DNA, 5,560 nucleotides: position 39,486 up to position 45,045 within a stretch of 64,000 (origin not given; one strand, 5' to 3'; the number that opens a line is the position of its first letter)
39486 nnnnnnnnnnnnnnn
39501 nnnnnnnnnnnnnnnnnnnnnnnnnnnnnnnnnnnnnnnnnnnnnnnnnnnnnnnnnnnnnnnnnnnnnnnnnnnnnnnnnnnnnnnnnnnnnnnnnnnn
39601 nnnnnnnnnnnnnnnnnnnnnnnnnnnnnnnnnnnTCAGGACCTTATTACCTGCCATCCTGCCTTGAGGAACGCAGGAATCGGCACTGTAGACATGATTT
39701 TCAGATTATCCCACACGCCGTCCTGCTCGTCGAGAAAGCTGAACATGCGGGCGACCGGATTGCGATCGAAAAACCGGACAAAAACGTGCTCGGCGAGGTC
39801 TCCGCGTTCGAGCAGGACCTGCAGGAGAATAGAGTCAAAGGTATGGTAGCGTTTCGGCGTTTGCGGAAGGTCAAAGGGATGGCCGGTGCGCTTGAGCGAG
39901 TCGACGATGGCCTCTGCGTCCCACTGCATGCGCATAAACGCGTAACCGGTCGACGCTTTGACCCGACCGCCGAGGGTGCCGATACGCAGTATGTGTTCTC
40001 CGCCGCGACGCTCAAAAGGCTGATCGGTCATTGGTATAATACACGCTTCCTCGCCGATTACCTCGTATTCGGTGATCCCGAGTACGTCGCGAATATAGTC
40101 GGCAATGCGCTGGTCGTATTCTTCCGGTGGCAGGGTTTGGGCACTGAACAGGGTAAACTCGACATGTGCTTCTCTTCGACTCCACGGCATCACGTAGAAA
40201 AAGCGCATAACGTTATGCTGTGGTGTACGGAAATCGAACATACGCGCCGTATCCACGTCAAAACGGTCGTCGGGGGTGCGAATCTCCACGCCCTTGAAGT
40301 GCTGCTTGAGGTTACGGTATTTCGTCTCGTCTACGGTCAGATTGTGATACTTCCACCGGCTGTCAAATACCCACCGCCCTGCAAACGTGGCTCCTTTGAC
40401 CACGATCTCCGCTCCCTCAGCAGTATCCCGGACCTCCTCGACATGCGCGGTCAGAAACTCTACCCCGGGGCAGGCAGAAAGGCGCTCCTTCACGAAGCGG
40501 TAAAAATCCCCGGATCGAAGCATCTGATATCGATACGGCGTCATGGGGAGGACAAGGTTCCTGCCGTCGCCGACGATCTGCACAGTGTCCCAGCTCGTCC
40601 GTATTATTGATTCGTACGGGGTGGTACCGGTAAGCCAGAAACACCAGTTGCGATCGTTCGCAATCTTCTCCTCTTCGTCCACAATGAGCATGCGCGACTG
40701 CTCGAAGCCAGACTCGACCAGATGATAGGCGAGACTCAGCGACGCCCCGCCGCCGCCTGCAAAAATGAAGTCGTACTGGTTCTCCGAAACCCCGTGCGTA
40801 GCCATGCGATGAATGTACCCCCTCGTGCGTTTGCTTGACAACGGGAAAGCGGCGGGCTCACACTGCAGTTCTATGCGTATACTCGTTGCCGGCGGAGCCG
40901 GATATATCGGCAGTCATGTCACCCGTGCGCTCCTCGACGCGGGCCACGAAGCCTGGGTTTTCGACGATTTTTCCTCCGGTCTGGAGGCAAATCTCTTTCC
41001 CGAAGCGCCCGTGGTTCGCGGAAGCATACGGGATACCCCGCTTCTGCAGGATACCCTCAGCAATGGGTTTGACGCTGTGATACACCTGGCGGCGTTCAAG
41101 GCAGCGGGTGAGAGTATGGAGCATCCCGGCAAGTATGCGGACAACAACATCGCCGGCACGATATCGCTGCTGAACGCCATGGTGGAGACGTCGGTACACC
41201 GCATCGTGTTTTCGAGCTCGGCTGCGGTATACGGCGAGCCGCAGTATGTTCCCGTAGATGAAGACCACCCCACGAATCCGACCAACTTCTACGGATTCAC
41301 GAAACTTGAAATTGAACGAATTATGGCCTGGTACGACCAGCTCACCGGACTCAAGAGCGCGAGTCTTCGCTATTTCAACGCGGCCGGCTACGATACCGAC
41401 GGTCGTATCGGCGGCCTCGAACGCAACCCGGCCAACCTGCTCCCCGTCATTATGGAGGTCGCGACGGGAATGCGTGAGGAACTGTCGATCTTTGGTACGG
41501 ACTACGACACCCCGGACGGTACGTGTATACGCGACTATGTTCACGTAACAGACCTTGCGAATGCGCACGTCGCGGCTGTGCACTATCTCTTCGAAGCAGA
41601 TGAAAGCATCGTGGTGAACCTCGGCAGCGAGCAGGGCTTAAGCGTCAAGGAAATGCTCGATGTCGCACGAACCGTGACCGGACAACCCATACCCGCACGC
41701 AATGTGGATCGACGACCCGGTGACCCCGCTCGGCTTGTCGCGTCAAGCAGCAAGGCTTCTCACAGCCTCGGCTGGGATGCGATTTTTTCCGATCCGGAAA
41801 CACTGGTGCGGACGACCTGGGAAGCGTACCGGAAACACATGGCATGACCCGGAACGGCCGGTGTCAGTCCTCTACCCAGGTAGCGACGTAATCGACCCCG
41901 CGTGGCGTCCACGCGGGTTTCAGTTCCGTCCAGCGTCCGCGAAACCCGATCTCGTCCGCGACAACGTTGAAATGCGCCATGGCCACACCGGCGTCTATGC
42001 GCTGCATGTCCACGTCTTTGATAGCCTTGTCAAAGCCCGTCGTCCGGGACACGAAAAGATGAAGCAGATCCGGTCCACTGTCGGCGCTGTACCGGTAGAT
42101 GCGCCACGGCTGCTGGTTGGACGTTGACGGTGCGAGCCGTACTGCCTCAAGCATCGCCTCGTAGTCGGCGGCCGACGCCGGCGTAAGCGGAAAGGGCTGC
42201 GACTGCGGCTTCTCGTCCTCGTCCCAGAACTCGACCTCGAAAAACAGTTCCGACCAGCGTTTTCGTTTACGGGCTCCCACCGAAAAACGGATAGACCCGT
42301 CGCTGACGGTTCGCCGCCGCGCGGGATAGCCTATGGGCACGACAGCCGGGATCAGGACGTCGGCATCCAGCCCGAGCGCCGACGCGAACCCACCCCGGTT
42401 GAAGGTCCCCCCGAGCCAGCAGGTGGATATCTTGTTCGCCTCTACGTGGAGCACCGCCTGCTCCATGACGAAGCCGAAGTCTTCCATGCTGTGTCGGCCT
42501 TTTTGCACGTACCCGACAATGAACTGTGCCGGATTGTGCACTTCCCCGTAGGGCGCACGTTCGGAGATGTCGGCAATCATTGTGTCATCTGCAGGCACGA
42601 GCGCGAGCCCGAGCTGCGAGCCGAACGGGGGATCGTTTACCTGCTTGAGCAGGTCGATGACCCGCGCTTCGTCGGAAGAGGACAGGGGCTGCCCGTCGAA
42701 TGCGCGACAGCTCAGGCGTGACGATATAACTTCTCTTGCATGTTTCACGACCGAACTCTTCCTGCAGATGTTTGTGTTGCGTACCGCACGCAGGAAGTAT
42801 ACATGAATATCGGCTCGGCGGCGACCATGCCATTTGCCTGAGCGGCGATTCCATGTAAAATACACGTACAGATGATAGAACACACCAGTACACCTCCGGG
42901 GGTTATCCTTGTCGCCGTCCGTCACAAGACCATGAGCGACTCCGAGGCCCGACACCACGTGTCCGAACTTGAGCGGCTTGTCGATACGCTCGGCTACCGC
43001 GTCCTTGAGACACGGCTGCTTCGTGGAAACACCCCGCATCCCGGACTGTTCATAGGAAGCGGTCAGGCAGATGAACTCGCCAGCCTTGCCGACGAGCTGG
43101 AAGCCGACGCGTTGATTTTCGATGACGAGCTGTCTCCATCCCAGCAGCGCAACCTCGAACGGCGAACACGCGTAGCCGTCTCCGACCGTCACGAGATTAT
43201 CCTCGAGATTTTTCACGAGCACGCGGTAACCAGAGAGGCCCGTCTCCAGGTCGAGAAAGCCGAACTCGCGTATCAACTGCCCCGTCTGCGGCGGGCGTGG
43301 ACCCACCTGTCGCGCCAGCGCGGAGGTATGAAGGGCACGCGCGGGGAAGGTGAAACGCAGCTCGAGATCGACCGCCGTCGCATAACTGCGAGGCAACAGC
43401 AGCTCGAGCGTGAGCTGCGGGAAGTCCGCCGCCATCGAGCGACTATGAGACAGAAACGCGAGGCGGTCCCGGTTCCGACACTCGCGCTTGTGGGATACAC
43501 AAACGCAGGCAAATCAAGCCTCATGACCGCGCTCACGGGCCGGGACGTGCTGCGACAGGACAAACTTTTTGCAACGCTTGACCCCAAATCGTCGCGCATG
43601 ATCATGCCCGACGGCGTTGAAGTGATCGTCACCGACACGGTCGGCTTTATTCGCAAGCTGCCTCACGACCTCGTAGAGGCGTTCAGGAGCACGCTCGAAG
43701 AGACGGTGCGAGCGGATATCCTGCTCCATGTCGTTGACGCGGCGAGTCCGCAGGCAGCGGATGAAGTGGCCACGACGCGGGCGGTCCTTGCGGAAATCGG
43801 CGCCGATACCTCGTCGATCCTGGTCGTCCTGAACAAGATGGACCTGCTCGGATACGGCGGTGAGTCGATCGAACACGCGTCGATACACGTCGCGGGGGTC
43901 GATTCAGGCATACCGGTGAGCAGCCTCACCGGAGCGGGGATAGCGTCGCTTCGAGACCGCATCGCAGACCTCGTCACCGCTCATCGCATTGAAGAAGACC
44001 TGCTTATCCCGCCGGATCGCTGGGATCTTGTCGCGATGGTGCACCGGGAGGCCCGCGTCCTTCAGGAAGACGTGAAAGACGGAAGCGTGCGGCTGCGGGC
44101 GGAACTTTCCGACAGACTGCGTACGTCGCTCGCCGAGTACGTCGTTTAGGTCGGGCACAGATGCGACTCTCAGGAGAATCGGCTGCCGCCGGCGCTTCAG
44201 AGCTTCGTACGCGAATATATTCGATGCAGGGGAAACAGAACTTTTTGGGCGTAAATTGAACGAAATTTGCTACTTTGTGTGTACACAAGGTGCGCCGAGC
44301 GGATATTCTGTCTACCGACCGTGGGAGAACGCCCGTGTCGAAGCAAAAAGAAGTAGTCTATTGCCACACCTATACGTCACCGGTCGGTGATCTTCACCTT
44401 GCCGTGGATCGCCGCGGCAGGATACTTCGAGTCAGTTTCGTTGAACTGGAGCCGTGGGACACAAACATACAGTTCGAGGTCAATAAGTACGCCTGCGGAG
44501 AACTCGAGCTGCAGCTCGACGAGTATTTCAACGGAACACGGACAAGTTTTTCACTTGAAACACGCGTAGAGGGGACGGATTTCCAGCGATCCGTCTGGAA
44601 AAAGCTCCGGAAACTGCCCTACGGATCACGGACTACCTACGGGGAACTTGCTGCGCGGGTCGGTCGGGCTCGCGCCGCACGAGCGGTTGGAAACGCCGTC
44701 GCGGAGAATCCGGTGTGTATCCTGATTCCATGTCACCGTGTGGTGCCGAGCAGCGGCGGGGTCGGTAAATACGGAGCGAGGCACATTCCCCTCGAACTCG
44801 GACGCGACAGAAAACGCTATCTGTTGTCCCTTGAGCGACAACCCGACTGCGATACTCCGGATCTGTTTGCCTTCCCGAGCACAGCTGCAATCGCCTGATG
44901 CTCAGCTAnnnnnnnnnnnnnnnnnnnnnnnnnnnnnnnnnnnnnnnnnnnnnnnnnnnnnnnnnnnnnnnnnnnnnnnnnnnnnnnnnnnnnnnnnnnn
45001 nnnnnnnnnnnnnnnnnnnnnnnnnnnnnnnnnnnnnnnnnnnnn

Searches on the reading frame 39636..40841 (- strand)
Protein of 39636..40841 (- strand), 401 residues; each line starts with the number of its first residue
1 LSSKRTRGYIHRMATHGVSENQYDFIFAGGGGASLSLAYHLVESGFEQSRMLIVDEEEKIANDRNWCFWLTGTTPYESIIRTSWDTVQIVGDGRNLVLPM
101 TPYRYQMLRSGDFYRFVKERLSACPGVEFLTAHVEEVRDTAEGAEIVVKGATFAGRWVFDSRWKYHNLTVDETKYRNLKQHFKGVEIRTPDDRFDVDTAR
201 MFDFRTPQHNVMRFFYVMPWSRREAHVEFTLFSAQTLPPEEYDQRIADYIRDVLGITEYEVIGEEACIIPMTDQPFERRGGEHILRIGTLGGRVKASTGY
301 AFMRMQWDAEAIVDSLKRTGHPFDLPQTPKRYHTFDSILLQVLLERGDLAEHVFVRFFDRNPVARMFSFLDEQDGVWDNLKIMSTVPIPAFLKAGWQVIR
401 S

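Call 33: search_protein_families(library=pfam, proteins=[window:39636-40841:-], max_evalue=0.001)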
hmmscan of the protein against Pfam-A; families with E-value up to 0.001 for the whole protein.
window:39636-40841:- (401 aa): 1 family
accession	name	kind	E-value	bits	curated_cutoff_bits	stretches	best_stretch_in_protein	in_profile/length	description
PF05834.18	Lycopene_cycl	-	6.2e-58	197.1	23.4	1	24-391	1-375/380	Lycopene cyclase protein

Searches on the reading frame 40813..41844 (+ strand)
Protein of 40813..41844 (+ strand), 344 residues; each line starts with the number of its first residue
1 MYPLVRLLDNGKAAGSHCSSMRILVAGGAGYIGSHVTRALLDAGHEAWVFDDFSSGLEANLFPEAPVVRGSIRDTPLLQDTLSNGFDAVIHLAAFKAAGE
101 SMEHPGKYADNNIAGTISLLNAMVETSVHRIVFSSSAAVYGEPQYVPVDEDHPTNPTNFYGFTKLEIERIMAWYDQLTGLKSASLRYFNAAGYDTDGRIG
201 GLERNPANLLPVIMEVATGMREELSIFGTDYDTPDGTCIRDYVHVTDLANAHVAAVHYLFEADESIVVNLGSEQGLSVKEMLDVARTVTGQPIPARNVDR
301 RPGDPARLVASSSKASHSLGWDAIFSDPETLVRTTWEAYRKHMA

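Call 71: search_protein_families(library=pfam, proteins=[window:40813-41844:+], max_evalue=0.00001)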
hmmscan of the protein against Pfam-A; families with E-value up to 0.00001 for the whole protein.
window:40813-41844:+ (344 aa): 7 families
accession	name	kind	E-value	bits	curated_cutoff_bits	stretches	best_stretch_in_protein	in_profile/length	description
PF01370.27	Epimerase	-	3.6e-50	171.1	20.9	1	23-271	1-240/240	NAD dependent epimerase/dehydratase family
PF16363.11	GDP_Man_Dehyd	-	1e-46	160.4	27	1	24-324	1-322/332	GDP-mannose 4,6 dehydratase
PF01073.25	3Beta_HSD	-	1.8e-16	60.4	22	1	24-150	1-134/280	3-beta hydroxysteroid dehydrogenase/isomerase family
PF02719.21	Polysacc_synt_2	-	1.2e-11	44.8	20.2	1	23-187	1-168/293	Polysaccharide biosynthesis protein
PF04321.23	RmlD_sub_bind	-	9.5e-11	41.7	27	1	21-171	1-136/287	RmlD substrate binding domain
PF13460.12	NAD_binding_10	-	2e-08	34.8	27.2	1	27-142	1-104/184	NAD(P)H-binding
PF05368.20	NmrA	-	7.8e-07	29.4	27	1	21-136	3-107/298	NmrA-like family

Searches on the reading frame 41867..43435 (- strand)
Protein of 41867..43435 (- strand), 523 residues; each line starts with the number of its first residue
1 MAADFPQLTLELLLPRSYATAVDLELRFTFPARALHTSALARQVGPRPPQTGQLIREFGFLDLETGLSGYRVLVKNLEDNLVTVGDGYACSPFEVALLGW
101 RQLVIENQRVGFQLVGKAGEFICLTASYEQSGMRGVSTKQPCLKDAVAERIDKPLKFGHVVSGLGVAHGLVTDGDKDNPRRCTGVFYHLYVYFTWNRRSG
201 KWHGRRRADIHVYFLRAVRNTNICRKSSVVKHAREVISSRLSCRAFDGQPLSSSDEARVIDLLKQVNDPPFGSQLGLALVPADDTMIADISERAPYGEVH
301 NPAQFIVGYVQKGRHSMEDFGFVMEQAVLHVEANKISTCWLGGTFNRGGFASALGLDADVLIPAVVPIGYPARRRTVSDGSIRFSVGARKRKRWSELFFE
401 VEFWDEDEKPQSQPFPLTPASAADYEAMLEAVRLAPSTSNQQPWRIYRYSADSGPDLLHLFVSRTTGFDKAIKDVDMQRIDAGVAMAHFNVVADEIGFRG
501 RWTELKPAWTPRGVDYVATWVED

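Call 71: search_protein_families(library=pfam, proteins=[window:41867-43435:-], max_evalue=0.00001)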
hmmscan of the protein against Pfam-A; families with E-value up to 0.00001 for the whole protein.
window:41867-43435:- (523 aa): 2 families
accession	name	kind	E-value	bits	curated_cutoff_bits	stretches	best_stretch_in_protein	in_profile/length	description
PF14512.11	TM1586_NiRdase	-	9e-25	88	27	1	235-493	4-215/215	Putative TM nitroreductase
PF00881.29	Nitroreductase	-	1.6e-12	48.4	23.5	0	312-370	111-167/167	Nitroreductase family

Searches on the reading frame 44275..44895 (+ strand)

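Call 72: search_protein_families(library=pfam, proteins=[window:44275-44895:+], max_evalue=0.00001)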
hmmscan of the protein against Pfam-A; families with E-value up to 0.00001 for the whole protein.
window:44275-44895:+ (207 aa): 2 families
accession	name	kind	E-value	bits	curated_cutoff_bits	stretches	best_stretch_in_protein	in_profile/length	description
PF01035.26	DNA_binding_1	-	1.2e-28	99.2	27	1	102-188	1-80/81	6-O-methylguanine DNA methyltransferase, DNA binding domain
PF02870.21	Methyltransf_1N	-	1.6e-08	35.4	21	1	28-96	1-69/71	6-O-methylguanine DNA methyltransferase, ribonuclease-like domain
